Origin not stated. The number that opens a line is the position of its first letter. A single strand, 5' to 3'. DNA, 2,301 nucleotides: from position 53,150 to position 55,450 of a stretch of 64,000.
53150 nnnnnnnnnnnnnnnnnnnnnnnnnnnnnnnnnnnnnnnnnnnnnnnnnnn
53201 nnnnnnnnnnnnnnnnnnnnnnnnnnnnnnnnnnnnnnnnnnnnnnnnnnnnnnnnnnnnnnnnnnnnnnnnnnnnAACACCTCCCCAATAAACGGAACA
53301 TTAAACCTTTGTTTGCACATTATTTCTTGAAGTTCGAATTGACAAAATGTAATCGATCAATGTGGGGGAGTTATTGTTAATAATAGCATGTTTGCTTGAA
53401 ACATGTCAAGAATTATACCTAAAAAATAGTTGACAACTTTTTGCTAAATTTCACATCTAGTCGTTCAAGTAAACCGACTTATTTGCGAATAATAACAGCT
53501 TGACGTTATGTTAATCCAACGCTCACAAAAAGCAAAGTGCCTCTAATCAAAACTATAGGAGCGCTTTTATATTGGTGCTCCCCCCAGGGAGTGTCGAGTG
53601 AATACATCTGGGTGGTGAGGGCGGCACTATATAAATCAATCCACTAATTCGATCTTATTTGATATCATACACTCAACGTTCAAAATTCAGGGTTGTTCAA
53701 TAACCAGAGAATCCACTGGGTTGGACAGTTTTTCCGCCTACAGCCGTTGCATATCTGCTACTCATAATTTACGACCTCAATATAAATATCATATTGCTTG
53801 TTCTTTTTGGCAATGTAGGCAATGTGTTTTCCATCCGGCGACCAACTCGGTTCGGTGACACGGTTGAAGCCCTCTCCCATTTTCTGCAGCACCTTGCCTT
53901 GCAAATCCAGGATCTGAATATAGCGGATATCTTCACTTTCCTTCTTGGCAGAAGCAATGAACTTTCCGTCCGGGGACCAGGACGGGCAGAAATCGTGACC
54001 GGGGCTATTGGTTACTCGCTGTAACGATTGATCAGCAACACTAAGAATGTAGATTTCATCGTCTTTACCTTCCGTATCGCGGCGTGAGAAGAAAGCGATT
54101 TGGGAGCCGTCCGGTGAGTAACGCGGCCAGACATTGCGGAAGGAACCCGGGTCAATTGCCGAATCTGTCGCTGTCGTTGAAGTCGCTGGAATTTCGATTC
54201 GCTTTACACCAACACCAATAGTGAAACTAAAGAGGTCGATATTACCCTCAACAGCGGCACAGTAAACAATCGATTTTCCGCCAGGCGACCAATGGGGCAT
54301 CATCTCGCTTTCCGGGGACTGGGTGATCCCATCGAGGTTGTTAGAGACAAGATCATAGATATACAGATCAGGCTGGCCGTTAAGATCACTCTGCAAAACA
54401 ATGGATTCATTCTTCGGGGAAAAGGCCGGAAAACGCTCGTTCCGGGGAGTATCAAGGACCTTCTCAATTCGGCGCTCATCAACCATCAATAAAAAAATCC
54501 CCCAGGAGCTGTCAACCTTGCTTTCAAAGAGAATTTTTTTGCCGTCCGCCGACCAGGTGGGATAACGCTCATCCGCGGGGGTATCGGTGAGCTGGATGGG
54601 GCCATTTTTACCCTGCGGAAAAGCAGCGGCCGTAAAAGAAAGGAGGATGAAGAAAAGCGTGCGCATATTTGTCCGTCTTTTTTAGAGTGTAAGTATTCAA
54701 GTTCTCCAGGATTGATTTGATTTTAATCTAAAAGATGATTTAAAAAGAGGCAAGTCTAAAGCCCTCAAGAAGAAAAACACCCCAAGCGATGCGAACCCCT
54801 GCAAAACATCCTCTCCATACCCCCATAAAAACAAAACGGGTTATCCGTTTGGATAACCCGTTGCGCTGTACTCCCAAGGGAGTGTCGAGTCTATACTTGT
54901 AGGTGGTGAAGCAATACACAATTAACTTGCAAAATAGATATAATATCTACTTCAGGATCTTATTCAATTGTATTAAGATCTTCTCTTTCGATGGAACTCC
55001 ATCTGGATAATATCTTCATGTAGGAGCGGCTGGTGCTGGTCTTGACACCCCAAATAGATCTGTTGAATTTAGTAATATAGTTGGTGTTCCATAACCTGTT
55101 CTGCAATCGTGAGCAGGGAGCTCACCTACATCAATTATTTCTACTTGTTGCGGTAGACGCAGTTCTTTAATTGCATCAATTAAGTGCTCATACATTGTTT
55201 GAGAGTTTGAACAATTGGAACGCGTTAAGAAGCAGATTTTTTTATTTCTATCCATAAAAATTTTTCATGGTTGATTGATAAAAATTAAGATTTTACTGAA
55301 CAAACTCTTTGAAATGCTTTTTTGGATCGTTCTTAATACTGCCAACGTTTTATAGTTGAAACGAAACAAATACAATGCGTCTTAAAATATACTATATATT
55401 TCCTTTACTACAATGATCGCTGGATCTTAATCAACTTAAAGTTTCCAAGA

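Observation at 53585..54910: Conserved ~38-nt motif present twice in direct orientation flanking the TolB-like gene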

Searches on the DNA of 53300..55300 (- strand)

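Call 5: search_rna_families(source=window, start=53300, end=55300, threshold=evalue, max_evalue=10, show_alignments=3)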
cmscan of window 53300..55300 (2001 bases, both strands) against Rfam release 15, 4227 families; matches with E-value up to 10: 1.
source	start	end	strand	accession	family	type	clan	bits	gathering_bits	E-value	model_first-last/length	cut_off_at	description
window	54638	54681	+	RF00204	snoR12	Gene; snRNA; snoRNA; CD-box;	-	18.1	39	5.2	1-83/83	no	Small nucleolar RNA R12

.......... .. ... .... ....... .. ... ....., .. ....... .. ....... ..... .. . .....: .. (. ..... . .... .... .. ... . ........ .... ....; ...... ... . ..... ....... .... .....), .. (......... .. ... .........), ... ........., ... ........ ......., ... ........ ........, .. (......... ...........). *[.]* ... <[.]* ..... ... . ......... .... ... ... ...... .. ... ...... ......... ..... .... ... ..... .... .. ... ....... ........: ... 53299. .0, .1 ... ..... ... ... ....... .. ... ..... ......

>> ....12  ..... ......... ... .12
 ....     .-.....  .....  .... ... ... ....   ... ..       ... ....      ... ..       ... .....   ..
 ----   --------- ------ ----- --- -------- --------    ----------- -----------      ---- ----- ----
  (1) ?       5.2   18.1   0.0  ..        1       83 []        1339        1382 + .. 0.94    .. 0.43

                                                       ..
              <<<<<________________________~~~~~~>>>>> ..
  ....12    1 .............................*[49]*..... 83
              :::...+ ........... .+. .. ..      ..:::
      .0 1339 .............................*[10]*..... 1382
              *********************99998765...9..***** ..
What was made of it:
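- On Any Rfam 15 RNA family: At E<=10 in 53300-55300 the only hit was a chance snoRNA match elsewhere (call 5).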

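Call 45: search_dna_similar(query=window:54866-54916:-, collection=plasmids, mode=distant, max_evalue=10, max_rows=10)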
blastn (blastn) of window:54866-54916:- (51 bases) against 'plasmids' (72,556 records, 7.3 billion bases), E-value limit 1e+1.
No match.

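Call 46: search_dna_similar(query=window:54866-54916:-, collection=phages, mode=distant, max_evalue=10, max_rows=10)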
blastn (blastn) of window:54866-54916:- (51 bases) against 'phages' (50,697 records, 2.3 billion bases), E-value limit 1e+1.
No match.

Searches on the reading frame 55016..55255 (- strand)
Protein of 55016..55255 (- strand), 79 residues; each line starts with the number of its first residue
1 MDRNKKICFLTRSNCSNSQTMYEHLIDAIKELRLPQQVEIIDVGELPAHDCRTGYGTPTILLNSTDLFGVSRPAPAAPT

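Call 25: search_protein_families(library=pfam, proteins=[window:55016-55255:-], max_evalue=0.01)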
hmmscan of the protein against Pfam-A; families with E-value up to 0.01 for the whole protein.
window:55016-55255:- (79 aa): 0 families

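Call 39: find_homologous_proteins(query=window:55016-55255:-, max_evalue=0.01)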
Query window:55016-55255:- (79 aa): 1 proteins with E <= 0.01 among 1 candidates.
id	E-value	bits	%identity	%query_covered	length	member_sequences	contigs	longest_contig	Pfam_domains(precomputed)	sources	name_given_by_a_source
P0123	1.2e-46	173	100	100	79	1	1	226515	-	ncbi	ncbi:MAG: hypothetical protein ACRBF0_11660 [Calditrichia bacterium]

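Call 54: search_protein_representatives(protein=window:55016-55255:-)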
Query: 79 residues. Proteins with E-value up to 0.001 (for the whole library): 232; up to 1e-10: 32; up to 1e-30: 0. The best 150 are listed.
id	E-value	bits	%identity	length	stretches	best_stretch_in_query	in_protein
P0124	3.5e-17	78.2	53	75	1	6-78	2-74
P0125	9.2e-17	76.9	55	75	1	7-79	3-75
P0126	1.8e-16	76.0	31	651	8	21-58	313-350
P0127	3.1e-15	72.1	54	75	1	7-78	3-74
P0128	1.5e-14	69.8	50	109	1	7-78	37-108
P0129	4.9e-13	65.1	47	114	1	5-77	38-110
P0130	8.8e-13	64.3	45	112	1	7-77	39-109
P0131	8.9e-13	64.2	51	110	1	6-79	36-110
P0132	1.9e-12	63.2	47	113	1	6-78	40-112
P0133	2.3e-12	63.0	49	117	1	5-78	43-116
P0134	3.8e-12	62.3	45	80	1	5-78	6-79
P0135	4.7e-12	62.0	44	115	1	6-76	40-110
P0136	1.1e-11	60.8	47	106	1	6-78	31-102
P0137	1.1e-11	60.8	41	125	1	6-78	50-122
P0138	1.3e-11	60.6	47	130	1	6-78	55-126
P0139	1.3e-11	60.5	47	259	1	5-78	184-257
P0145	2.7e-11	59.5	42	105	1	7-75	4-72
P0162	1.8e-10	56.9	45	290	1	3-77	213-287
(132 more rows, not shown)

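Call 55: search_protein_families(library=pfam, proteins=[P0124, P0125, P0129, P0131, P0139, P0162, window:55016-55255:-], max_evalue=1)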
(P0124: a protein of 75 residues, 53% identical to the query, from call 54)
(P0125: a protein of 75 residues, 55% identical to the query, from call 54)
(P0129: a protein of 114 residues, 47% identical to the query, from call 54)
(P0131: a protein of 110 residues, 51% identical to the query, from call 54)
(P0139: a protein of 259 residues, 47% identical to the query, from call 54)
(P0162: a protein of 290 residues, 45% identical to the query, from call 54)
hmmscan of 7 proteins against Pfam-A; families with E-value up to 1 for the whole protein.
P0124 (75 aa): 1 family
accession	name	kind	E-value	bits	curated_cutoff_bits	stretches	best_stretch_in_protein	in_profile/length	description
PF13192.12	Thioredoxin_3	-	0.00054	20.4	24.8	1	8-61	7-58/76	Thioredoxin domain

P0125 (75 aa): 1 family
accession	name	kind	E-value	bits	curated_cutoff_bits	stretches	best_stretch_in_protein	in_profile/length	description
PF13192.12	Thioredoxin_3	-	0.00016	22.1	24.8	1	2-61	2-58/76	Thioredoxin domain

P0129 (114 aa): 0 families

P0131 (110 aa): 4 families
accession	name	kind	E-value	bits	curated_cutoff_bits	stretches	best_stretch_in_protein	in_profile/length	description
PF13192.12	Thioredoxin_3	-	0.001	19.5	24.8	1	42-95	7-58/76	Thioredoxin domain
PF02402.22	Lysis_col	-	0.12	12.6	27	1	6-20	9-23/49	Lysis protein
PF20471.4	DUF6716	-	0.12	11.7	27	1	13-63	157-202/342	Putative glycosyltransferase (DUF6716)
PF06474.18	LPAM_MltD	-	0.14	12.8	24.8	1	7-20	20-33/34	MltD lipid attachment motif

P0139 (259 aa): 5 families
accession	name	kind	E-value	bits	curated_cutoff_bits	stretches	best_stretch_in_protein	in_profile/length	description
PF18912.6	DZR_2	-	0.0022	18.2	27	1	3-27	9-33/56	Double zinc ribbon domain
PF12773.13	DZR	-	0.023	15.3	27.3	1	4-26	1-23/45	Double zinc ribbon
PF13248.11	Zn_ribbon_3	-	0.099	12.6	27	1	1-21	2-22/26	zinc-ribbon domain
PF14446.12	Prok-RING_1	-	0.12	12.7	29.1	1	3-22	6-27/54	Prokaryotic RING finger family 1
PF13240.11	Zn_Ribbon_1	-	0.19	12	25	1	4-21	2-19/23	zinc-ribbon domain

P0162 (290 aa): 8 families
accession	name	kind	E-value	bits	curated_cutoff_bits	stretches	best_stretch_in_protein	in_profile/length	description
PF00578.27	AhpC-TSA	-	2.2e-16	60.4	26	1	62-178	3-123/124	AhpC/TSA family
PF08534.16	Redoxin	-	1.5e-14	54.4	26.6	1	62-185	4-137/148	Redoxin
PF13905.12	Thioredoxin_8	-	2.9e-05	24.8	27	1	84-176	1-94/94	Thioredoxin-like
PF13098.12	Thioredoxin_2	-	0.005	17.6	27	1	81-192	2-103/104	Thioredoxin-like domain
PF02630.20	SCO1-SenC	-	0.039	14.3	22.8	1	65-123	2-61/134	SCO1/SenC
PF00085.26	Thioredoxin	-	0.068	13.6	23.5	1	85-118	19-51/103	Thioredoxin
PF13899.12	Thioredoxin_7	-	0.16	12.5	27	1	76-100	9-33/83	Thioredoxin-like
PF13192.12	Thioredoxin_3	-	0.18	12.3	24.8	1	223-275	8-58/76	Thioredoxin domain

window:55016-55255:- (79 aa): 1 family
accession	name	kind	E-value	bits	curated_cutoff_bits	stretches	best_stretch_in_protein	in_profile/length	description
PF13192.12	Thioredoxin_3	-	0.1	13.1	24.8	1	12-63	7-56/76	Thioredoxin domain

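Call 63: find_encoding_contigs(protein=P0124, flank=5000, max_places=4)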
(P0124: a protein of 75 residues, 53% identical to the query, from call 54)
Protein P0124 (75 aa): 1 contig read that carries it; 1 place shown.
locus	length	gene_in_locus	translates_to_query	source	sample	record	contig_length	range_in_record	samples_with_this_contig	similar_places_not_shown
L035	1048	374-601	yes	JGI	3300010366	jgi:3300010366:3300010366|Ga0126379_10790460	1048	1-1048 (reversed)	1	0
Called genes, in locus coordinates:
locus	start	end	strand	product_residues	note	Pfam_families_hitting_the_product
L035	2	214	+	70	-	?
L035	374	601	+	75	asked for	-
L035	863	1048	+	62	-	?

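Call 65: find_encoding_contigs(protein=P0125, flank=5000, max_places=4)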
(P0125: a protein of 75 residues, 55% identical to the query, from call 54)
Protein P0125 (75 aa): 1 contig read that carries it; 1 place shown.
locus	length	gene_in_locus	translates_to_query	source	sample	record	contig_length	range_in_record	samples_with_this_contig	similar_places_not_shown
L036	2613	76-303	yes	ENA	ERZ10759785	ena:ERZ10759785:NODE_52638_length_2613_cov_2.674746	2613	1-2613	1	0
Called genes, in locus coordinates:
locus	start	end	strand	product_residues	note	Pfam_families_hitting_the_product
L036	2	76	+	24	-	?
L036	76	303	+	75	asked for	-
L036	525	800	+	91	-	-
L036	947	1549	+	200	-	PF01135:PCMT, PF06325:PrmA (weak), PF13489:Methyltransf_23 (weak), PF01209:Ubie_methyltran, PF13847:Methyltransf_31, PF08241:Methyltransf_11, PF08242:Methyltransf_12, PF13649:Methyltransf_25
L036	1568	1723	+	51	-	-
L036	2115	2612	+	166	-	?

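Call 66: find_encoding_contigs(protein=P0127, flank=5000, max_places=4)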
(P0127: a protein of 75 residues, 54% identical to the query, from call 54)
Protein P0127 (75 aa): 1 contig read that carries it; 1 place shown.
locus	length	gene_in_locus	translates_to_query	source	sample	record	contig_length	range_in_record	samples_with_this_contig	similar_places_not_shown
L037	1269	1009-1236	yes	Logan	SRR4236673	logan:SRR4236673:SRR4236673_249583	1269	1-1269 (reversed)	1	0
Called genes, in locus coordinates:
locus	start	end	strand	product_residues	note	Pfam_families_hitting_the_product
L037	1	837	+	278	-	?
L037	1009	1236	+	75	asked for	-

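Call 70: search_protein_families(library=ncbifam, proteins=[P0145, P0128], max_evalue=1)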
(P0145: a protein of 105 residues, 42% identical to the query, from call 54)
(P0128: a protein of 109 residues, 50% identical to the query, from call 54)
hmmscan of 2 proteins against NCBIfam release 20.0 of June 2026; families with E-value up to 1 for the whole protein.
P0145 (105 aa): 0 families

P0128 (109 aa): 3 families
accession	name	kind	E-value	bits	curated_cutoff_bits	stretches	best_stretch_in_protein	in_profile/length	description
NF049942.1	DF_fam_seleno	subfamily_domain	6.4e-06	26.1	70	1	37-97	1-61/96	DF family (seleno)protein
TIGR00411.1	redox_disulf_1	equivalog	0.076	13.1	92.75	1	37-96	3-63/82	MJ0307 family thioredoxin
TIGR00412.2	redox_disulf_2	subfamily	0.12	12.8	62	1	43-72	7-36/75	MTH895/ArsE family thioredoxin-like protein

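Call 71: search_protein_families(library=pfam, proteins=[P0145], max_evalue=1)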
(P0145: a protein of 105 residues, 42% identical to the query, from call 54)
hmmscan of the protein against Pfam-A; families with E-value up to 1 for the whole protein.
P0145 (105 aa): 0 families
